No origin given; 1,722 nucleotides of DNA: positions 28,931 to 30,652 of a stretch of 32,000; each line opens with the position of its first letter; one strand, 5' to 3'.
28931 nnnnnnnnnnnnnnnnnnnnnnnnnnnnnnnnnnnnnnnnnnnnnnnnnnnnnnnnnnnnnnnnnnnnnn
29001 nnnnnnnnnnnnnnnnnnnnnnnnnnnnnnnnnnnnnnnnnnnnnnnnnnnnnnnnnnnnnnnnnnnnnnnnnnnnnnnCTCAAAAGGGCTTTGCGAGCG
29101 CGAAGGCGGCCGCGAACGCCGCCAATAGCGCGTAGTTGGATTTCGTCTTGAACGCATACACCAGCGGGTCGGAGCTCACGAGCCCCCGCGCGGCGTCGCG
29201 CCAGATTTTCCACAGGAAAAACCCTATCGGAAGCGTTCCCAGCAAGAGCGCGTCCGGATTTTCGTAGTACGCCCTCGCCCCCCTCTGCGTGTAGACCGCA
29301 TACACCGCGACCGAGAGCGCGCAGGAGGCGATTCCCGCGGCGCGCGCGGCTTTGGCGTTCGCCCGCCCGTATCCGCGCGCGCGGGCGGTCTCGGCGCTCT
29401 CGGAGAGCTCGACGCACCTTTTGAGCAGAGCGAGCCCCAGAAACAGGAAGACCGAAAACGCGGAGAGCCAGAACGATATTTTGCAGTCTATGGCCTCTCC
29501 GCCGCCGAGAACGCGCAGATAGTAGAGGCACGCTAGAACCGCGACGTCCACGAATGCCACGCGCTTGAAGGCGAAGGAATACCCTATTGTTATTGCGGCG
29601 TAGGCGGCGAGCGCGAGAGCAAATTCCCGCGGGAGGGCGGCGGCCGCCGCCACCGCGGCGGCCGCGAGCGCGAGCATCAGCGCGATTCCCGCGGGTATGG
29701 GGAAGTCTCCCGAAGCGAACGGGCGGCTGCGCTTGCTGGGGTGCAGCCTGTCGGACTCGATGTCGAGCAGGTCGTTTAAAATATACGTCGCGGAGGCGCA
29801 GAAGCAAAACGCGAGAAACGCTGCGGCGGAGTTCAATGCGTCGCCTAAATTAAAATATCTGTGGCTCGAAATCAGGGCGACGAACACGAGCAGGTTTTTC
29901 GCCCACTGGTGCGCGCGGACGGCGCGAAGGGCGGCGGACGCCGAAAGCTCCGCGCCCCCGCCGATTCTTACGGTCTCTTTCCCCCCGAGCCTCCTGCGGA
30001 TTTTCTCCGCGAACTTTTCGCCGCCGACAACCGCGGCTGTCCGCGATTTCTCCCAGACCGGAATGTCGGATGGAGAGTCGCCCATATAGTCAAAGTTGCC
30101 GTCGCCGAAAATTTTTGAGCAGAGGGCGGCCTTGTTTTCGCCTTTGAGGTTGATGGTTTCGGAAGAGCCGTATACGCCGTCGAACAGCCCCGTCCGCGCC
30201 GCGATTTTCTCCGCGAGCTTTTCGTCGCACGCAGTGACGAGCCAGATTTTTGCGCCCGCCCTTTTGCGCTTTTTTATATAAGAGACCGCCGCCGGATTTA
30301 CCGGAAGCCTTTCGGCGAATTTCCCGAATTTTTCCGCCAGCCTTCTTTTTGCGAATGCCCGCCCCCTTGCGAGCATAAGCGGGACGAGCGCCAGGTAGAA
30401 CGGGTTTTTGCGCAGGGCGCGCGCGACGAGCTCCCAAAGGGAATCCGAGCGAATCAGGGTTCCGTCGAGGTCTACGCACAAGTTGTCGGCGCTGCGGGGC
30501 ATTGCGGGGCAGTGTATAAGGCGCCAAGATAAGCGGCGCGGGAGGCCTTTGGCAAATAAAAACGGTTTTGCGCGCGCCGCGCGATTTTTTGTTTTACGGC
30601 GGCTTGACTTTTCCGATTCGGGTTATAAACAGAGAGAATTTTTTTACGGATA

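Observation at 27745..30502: HAD phosphatase::phosphoribosyltransferase-like UbiA fusion coupled to a GT-C enzyme: candidate self-contained lipid-linked pentofuranose decoration module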

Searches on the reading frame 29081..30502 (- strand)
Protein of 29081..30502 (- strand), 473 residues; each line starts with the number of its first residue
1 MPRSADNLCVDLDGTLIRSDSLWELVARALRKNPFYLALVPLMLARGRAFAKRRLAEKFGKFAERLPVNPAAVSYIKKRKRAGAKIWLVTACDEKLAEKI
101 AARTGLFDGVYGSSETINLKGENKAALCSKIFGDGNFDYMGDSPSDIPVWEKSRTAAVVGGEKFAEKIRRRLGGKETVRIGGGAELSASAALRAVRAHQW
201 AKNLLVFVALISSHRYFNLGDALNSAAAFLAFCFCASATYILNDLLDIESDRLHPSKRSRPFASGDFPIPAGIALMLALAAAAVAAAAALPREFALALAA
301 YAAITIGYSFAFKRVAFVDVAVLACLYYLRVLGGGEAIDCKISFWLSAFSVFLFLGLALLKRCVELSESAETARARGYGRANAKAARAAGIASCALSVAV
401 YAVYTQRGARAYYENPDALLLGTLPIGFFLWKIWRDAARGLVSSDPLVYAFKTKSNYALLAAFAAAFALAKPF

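Call 3: search_protein_families(library=pfam, proteins=[window:29081-30502:-], max_evalue=0.01)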
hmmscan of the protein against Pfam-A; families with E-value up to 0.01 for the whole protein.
window:29081-30502:- (473 aa): 3 families
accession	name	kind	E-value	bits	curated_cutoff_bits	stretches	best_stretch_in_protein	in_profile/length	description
PF01040.23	UbiA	-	4e-18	66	34.2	1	209-436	9-231/250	UbiA prenyltransferase family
PF12710.13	HAD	-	7e-12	46.6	27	1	11-149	4-187/189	haloacid dehalogenase-like hydrolase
PF00702.32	Hydrolase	-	2.9e-06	28.3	26.4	1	9-148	5-185/191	haloacid dehalogenase-like hydrolase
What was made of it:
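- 29081..30502 (-): 473-aa bifunctional polyprenyl-phosphate phosphoribosyltransferase / phosphoribose 5-phosphatase (HAD::UbiA fusion; includes the stop codon at 29081-29083). Pfam HAD plus UbiA (call 3).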

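Call 4: search_protein_families(library=ncbifam, proteins=[window:29081-30502:-], max_evalue=0.01)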
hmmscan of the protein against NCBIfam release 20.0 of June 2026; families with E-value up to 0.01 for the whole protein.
window:29081-30502:- (473 aa): 14 families
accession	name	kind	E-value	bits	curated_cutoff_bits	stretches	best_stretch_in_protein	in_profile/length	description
NF006088.0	PRK08238.1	equivalog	3.2e-146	487.8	351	1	5-470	11-479/482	UbiA family prenyltransferase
NF008978.0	PRK12324.1-4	equivalog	1.2e-42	146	207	1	185-374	30-220/322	decaprenyl-phosphate phosphoribosyltransferase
NF008977.0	PRK12324.1-2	equivalog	9.8e-37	126.9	234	1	192-427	6-242/297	decaprenyl-phosphate phosphoribosyltransferase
NF008976.0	PRK12324.1-1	equivalog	4.2e-32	111.7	474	1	184-372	15-206/306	decaprenyl-phosphate phosphoribosyltransferase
NF009523.0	PRK12884.1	equivalog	5.2e-12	45.5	269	1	200-366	17-180/279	prenyltransferase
TIGR01490.1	HAD-SF-IB-hyp1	subfamily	5.4e-08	33.3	98.3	0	68-149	88-186/202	HAD-IB family hydrolase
TIGR01475.1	ubiA_other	subfamily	1.2e-07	31.5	180.8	1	229-359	42-169/282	UbiA-like polyprenyltransferase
TIGR01488.1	HAD-SF-IB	subfamily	1.9e-07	31.2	45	1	9-115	3-120/177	HAD-IB family phosphatase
TIGR01473.1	cyoE_ctaB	equivalog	9.6e-06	25.6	210.3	1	224-337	36-151/281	heme o synthase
NF009525.0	PRK12887.1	equivalog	6e-05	22.5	226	1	205-327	36-156/310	homogentisate phytyltransferase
NF009609.0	PRK13106.1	equivalog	0.00013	21.5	349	1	229-337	55-162/301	prenyltransferase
NF009522.0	PRK12883.1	equivalog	0.00014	21.5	353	1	220-330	34-142/279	geranylgeranylglycerol-phosphate geranylgeranyltransferase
TIGR01474.1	ubiA_proteo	equivalog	0.00024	20.7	275.45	1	235-339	53-156/282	4-hydroxybenzoate octaprenyltransferase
NF005742.0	PRK07566.1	equivalog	0.0077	15.4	313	0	226-309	69-150/315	chlorophyll synthase ChlG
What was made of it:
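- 29081..30502 (-): The next best matches are decaprenyl-phosphate phosphoribosyltransferase models (call 4).
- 29948..30502 (-): N-terminal cytoplasmic HAD phosphatase domain (about residues 1-185); motif I D11-L-D13-G-T, T90, K124, G141-D142...D146. PF12710 E 7e-12 and TIGR01488 HAD-IB (calls 3, 4).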

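Call 8: find_encoding_contigs(protein=window:29084-30502:-, flank=10000, max_places=6)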
Protein window:29084-30502:- (473 aa): 18 contigs read that carry it; 6 places shown.
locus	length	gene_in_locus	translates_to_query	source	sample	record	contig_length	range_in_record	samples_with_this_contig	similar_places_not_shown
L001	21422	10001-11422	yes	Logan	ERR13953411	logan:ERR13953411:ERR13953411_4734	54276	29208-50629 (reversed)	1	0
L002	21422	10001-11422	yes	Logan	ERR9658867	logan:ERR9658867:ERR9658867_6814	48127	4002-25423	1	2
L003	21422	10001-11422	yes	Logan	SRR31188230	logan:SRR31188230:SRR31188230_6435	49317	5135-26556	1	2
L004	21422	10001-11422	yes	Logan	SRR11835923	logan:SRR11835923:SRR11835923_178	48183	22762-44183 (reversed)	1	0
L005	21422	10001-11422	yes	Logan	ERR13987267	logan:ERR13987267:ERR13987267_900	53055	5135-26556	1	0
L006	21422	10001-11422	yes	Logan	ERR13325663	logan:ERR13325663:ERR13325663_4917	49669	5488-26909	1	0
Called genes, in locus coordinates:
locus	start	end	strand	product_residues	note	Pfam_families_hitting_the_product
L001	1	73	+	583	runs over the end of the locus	PF00664:ABC_membrane, PF02463:SMC_N (weak), PF00005:ABC_tran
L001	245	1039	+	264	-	PF00483:NTP_transferase, PF12804:NTP_transf_3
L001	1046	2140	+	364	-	PF01370:Epimerase, PF02719:Polysacc_synt_2, PF04321:RmlD_sub_bind, PF16363:GDP_Man_Dehyd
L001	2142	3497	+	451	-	PF01041:DegT_DnrJ_EryC1, PF00155:Aminotran_1_2 (weak)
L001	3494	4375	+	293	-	PF01370:Epimerase, PF04321:RmlD_sub_bind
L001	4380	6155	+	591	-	PF02776:TPP_enzyme_N, PF00205:TPP_enzyme_M, PF02775:TPP_enzyme_C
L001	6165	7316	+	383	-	PF13641:Glyco_tranf_2_3, PF00535:Glycos_transf_2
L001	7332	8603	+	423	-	PF04230:PS_pyruv_trans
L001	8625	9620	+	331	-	PF13641:Glyco_tranf_2_3 (weak), PF00535:Glycos_transf_2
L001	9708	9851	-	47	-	-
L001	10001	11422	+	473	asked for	PF00702:Hydrolase (faint), PF12710:HAD, PF01040:UbiA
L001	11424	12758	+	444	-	-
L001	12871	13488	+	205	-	PF02397:Bac_transf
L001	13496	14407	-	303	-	-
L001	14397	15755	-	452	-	PF04932:Wzy_C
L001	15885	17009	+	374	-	PF04230:PS_pyruv_trans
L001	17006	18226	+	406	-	PF00037:Fer4 (faint), PF12838:Fer4_7, PF13187:Fer4_9 (weak), PF14697:Fer4_21 (weak), PF04432:FrhB_FdhB_C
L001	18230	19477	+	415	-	PF01943:Polysacc_synt, PF13440:Polysacc_synt_3 (weak)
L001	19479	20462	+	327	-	PF01757:Acyl_transf_3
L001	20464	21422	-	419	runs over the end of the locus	PF04932:Wzy_C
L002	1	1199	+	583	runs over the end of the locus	PF00664:ABC_membrane, PF02463:SMC_N (weak), PF00005:ABC_tran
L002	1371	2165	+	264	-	PF00483:NTP_transferase, PF12804:NTP_transf_3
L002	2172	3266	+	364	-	PF01370:Epimerase, PF02719:Polysacc_synt_2, PF04321:RmlD_sub_bind, PF16363:GDP_Man_Dehyd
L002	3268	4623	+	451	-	PF01041:DegT_DnrJ_EryC1, PF00155:Aminotran_1_2 (weak)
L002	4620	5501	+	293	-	PF01370:Epimerase, PF04321:RmlD_sub_bind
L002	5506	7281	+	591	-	PF02776:TPP_enzyme_N, PF00205:TPP_enzyme_M, PF02775:TPP_enzyme_C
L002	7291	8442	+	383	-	PF13641:Glyco_tranf_2_3, PF00535:Glycos_transf_2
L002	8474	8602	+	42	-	-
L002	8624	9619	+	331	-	PF13641:Glyco_tranf_2_3 (weak), PF00535:Glycos_transf_2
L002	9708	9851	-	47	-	-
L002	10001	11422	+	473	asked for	PF00702:Hydrolase (faint), PF12710:HAD, PF01040:UbiA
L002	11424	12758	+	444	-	-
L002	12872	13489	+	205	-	PF02397:Bac_transf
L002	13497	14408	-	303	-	-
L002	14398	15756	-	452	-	PF04932:Wzy_C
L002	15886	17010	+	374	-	PF04230:PS_pyruv_trans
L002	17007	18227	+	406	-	PF00037:Fer4 (faint), PF12838:Fer4_7, PF13187:Fer4_9 (weak), PF14697:Fer4_21 (weak), PF04432:FrhB_FdhB_C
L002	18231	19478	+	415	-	PF01943:Polysacc_synt, PF13440:Polysacc_synt_3 (weak)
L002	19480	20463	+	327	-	PF01757:Acyl_transf_3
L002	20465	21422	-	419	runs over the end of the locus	PF04932:Wzy_C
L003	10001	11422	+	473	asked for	PF00702:Hydrolase (faint), PF12710:HAD, PF01040:UbiA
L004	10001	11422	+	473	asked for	PF00702:Hydrolase (faint), PF12710:HAD, PF01040:UbiA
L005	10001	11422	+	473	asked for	PF00702:Hydrolase (faint), PF12710:HAD, PF01040:UbiA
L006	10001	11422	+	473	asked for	PF00702:Hydrolase (faint), PF12710:HAD, PF01040:UbiA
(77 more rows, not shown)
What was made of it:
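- The pair stays constant while other parts of the cluster vary between strains (call 8).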

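Call 22: find_homologous_proteins(query=window:29084-30502:-, max_evalue=1e-10)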
Query window:29084-30502:- (473 aa): 927 proteins with E <= 1e-10 among 8000 candidates; the best 120 are listed.
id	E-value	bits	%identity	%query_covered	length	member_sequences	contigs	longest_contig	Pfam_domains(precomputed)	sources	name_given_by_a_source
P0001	7.6e-298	1006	98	100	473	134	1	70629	PF00702.33,PF01040.24,PF12710.14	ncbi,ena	-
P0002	2.3e-287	971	95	100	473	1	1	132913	PF00702.33,PF01040.24,PF12710.14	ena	-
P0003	2.1e-285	965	95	100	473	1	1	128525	PF00702.33,PF01040.24,PF12710.14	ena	-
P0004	2.5e-279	945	92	100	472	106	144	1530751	PF00702.33,PF01040.24,PF12710.14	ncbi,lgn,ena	-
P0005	4.3e-262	888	86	100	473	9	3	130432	PF00702.33,PF01040.24,PF12710.14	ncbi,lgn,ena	-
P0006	1.2e-208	712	66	100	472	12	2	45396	PF01040.24,PF12710.14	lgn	-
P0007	3.4e-204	697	65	100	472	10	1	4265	PF01040.24,PF12710.14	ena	-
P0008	9.5e-203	692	64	100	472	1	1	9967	PF01040.24,PF12710.14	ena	-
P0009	2.1e-202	691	64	100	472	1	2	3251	PF01040.24,PF12710.14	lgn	-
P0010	4.5e-202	690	64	100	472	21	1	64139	PF01040.24,PF12710.14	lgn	-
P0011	4.9e-202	690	64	100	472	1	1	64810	PF01040.24,PF12710.14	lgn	-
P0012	7.3e-202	689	63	100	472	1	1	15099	PF01040.24,PF12710.14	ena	-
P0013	1.0e-201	689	64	100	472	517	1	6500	PF01040.24,PF12710.14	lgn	-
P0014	5.2e-201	687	63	100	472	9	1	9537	PF01040.24,PF12710.14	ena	-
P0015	1.9e-200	685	63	100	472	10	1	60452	PF01040.24,PF12710.14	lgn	-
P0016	8.9e-199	679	63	100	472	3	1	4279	PF01040.24,PF12710.14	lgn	-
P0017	1.8e-198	678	63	100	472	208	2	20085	PF01040.24,PF12710.14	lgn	-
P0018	5.7e-182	624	98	62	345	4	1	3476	PF00702.33,PF01040.24,PF12710.14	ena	-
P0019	8.0e-177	607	59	100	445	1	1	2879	PF12710.14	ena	-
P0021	8.9e-158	544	53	100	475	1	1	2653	PF01040.24,PF12710.14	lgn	-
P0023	3.6e-126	440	46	100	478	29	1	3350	PF01040.24,PF12710.14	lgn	-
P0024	2.7e-107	378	44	95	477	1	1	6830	PF01040.24,PF12710.14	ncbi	-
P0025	3.2e-107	378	44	95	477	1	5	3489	PF01040.24,PF12710.14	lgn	-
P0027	1.4e-101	359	40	96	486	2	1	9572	PF01040.24,PF12710.14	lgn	-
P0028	1.7e-101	359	44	95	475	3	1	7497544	PF01040.24,PF12710.14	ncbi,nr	ncbi:UbiA family prenyltransferase [Paludisphaera borealis]|nr:UbiA family prenyltransferase [Paludi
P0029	4.8e-100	354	38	98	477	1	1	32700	PF00702.33,PF01040.24,PF12710.14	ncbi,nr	ncbi:MAG: UbiA family prenyltransferase [Gammaproteobacteria bacterium]|nr:UbiA family prenyltransfe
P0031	1.5e-99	352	42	95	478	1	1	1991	PF01040.24,PF12710.14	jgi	jgi:4-hydroxybenzoate polyprenyltransferase/phosphoserine phosphatase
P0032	9.7e-99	350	42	98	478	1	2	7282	PF01040.24,PF12710.14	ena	-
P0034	1.2e-97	346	41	98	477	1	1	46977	PF01040.24,PF12710.14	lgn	-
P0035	1.6e-97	346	43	97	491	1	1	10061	PF01040.24,PF12710.14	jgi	jgi:4-hydroxybenzoate polyprenyltransferase/phosphoserine phosphatase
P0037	4.1e-97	344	42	95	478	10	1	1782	PF01040.24,PF12710.14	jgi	jgi:4-hydroxybenzoate polyprenyltransferase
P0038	4.2e-97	344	41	98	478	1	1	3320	PF01040.24,PF12710.14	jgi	jgi:4-hydroxybenzoate polyprenyltransferase/phosphoserine phosphatase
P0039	6.6e-97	344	41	96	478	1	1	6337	PF01040.24,PF12710.14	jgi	jgi:4-hydroxybenzoate polyprenyltransferase/phosphoserine phosphatase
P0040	1.5e-96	342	43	95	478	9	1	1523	PF01040.24,PF12710.14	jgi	jgi:4-hydroxybenzoate polyprenyltransferase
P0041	6.1e-96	340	42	95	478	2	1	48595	PF01040.24,PF12710.14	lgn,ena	-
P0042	6.9e-96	340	40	96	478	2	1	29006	PF01040.24,PF12710.14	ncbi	-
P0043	7.5e-96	340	41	96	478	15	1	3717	PF01040.24,PF12710.14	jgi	-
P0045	1.2e-95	339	41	95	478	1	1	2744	PF01040.24,PF12710.14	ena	-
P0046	1.9e-95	339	40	95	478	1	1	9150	PF01040.24,PF12710.14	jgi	jgi:4-hydroxybenzoate polyprenyltransferase/phosphoserine phosphatase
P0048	2.8e-95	338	41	97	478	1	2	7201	PF01040.24,PF12710.14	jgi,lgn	jgi:4-hydroxybenzoate polyprenyltransferase/phosphoserine phosphatase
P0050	4.7e-95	337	43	98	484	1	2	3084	PF00702.33,PF01040.24,PF12710.14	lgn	-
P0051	1.0e-94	336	41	96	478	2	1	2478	PF01040.24,PF12710.14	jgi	-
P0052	1.3e-94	336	41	96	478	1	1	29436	PF01040.24,PF12710.14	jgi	jgi:4-hydroxybenzoate polyprenyltransferase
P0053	1.4e-94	336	41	96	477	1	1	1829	PF01040.24,PF12710.14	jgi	jgi:4-hydroxybenzoate polyprenyltransferase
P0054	1.4e-94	336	42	98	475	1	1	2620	PF01040.24,PF12710.14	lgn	-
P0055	1.6e-94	336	42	94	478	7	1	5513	PF01040.24,PF12710.14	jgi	-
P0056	2.4e-94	335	40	99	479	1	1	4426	PF01040.24,PF12710.14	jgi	jgi:4-hydroxybenzoate polyprenyltransferase/phosphoserine phosphatase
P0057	4.1e-94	334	42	95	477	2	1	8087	PF01040.24,PF12710.14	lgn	-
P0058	5.0e-94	334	41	98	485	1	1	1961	PF01040.24,PF12710.14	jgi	jgi:4-hydroxybenzoate polyprenyltransferase/phosphoserine phosphatase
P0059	5.5e-94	334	41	96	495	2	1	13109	PF01040.24,PF12710.14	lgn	-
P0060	6.7e-94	334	41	95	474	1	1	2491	PF01040.24,PF12710.14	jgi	jgi:4-hydroxybenzoate polyprenyltransferase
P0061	1.0e-93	333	40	98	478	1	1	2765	PF01040.24,PF12710.14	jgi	jgi:4-hydroxybenzoate polyprenyltransferase/phosphoserine phosphatase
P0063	2.8e-93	332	40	97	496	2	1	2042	PF01040.24,PF12710.14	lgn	-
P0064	2.9e-93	332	40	96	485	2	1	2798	PF01040.24,PF12710.14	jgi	jgi:4-hydroxybenzoate polyprenyltransferase/phosphoserine phosphatase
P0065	2.9e-93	332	39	98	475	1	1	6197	PF01040.24,PF12710.14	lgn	-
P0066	3.2e-93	331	41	98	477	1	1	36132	PF01040.24,PF12710.14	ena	-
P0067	3.3e-93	331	39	96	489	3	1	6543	PF01040.24,PF12710.14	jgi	jgi:4-hydroxybenzoate polyprenyltransferase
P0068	4.8e-93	331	41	97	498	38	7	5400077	PF01040.24,PF12710.14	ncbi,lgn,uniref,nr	ncbi:UbiA family prenyltransferase [Azoarcus sp. DD4]|uniref:UbiA family prenyltransferase n=1 Tax=A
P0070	5.1e-93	331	41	95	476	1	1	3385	PF01040.24,PF12710.14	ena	-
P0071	5.1e-93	331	41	95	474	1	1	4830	PF01040.24,PF12710.14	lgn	-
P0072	5.4e-93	331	42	98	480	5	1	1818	PF01040.24,PF12710.14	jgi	-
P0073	5.9e-93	331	41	98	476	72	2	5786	PF01040.24,PF12710.14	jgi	jgi:4-hydroxybenzoate polyprenyltransferase/phosphoserine phosphatase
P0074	6.2e-93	330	39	98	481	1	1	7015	PF01040.24,PF12710.14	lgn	-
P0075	6.4e-93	330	41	98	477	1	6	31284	PF00702.33,PF01040.24,PF12710.14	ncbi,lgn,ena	-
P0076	7.2e-93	330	42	95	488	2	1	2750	PF01040.24,PF12710.14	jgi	-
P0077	7.9e-93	330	42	98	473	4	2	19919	PF01040.24,PF12710.14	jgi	-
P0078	9.8e-93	330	40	98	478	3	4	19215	PF01040.24,PF12710.14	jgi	jgi:4-hydroxybenzoate polyprenyltransferase/phosphoserine phosphatase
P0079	9.9e-93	330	41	98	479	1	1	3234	PF01040.24,PF12710.14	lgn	-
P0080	1.1e-92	330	42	95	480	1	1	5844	PF01040.24,PF12710.14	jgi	jgi:4-hydroxybenzoate polyprenyltransferase/phosphoserine phosphatase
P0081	1.1e-92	330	41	98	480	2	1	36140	PF01040.24,PF12710.14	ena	-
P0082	1.1e-92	330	40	98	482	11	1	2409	PF00702.33,PF01040.24,PF12710.14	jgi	jgi:4-hydroxybenzoate polyprenyltransferase/phosphoserine phosphatase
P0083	1.2e-92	329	41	95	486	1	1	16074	PF01040.24,PF12710.14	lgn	-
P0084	1.3e-92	329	44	96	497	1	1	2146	PF00702.33,PF01040.24,PF12710.14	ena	-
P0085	1.7e-92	329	41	97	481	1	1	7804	PF01040.24,PF12710.14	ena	-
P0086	1.8e-92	329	41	98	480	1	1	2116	PF01040.24,PF12710.14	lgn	-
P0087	1.9e-92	329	41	95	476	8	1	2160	PF01040.24,PF12710.14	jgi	jgi:4-hydroxybenzoate polyprenyltransferase/phosphoserine phosphatase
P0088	1.9e-92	329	44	94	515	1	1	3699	PF00702.33,PF01040.24,PF12710.14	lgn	-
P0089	2.6e-92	328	41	98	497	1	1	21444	PF01040.24,PF12710.14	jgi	jgi:4-hydroxybenzoate polyprenyltransferase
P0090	2.6e-92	328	41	98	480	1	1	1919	PF01040.24,PF12710.14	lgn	-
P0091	2.7e-92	328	42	95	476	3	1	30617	PF01040.24,PF12710.14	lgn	-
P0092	3.1e-92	328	40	98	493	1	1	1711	PF01040.24,PF12710.14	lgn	-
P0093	4.4e-92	328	40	95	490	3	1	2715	PF01040.24,PF12710.14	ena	-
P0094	5.0e-92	327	41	95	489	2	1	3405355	PF01040.24,PF12710.14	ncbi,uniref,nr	ncbi:UbiA family prenyltransferase [Thioalkalivibrio thiocyanodenitrificans]|uniref:UbiA family pren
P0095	5.1e-92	327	40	97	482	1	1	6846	PF01040.24,PF12710.14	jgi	jgi:4-hydroxybenzoate polyprenyltransferase/phosphoserine phosphatase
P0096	5.4e-92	327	40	96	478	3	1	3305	PF01040.24,PF12710.14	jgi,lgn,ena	-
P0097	5.8e-92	327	41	98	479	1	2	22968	PF01040.24,PF12710.14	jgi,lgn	jgi:4-hydroxybenzoate polyprenyltransferase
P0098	7.8e-92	327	39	95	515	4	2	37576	PF01040.24,PF12710.14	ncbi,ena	-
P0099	1.1e-91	326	39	99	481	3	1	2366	PF01040.24,PF12710.14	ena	-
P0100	1.2e-91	326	41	95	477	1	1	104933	PF01040.24,PF12710.14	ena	-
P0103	1.4e-91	326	40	95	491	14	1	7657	PF01040.24,PF12710.14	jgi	jgi:4-hydroxybenzoate polyprenyltransferase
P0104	1.7e-91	326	40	98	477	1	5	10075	PF00702.33,PF01040.24,PF12710.14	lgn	-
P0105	1.7e-91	326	39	99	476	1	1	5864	PF01040.24,PF12710.14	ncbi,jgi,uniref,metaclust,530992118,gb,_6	ncbi:prenyltransferase, UbiA family [mine drainage metagenome]|uniref:Prenyltransferase, UbiA family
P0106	1.8e-91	326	41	97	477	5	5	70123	PF01040.24,PF12710.14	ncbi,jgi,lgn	jgi:4-hydroxybenzoate polyprenyltransferase/phosphoserine phosphatase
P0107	2.5e-91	325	39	95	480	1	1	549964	PF00702.33,PF01040.24,PF12710.14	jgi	jgi:4-hydroxybenzoate polyprenyltransferase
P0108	2.7e-91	325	41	96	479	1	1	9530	PF01040.24,PF12710.14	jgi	jgi:4-hydroxybenzoate polyprenyltransferase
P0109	2.7e-91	325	40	96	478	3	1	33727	PF01040.24,PF12710.14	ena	-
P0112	3.8e-91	325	40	94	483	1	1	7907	PF00702.33,PF01040.24,PF12710.14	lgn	-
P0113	3.9e-91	325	41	95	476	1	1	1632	PF00702.33,PF01040.24,PF12710.14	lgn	-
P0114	4.2e-91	324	41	99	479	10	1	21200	PF01040.24,PF12710.14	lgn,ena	-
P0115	4.5e-91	324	40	98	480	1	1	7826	PF01040.24,PF12710.14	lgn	-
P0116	5.3e-91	324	41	97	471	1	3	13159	PF01040.24,PF12710.14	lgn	-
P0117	5.6e-91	324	42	98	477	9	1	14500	PF00702.33,PF01040.24,PF12710.14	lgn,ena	-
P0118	6.0e-91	324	39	95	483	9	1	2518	PF01040.24,PF12710.14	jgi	-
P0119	6.2e-91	324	39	96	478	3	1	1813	PF01040.24,PF12710.14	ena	-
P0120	6.2e-91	324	41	96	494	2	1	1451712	PF01040.24,PF12710.14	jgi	jgi:4-hydroxybenzoate polyprenyltransferase/phosphoglycolate phosphatase-like HAD superfamily hydrol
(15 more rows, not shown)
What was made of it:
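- Some databases name relatives '4-hydroxybenzoate polyprenyltransferase/phosphoserine phosphatase' (call 22).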
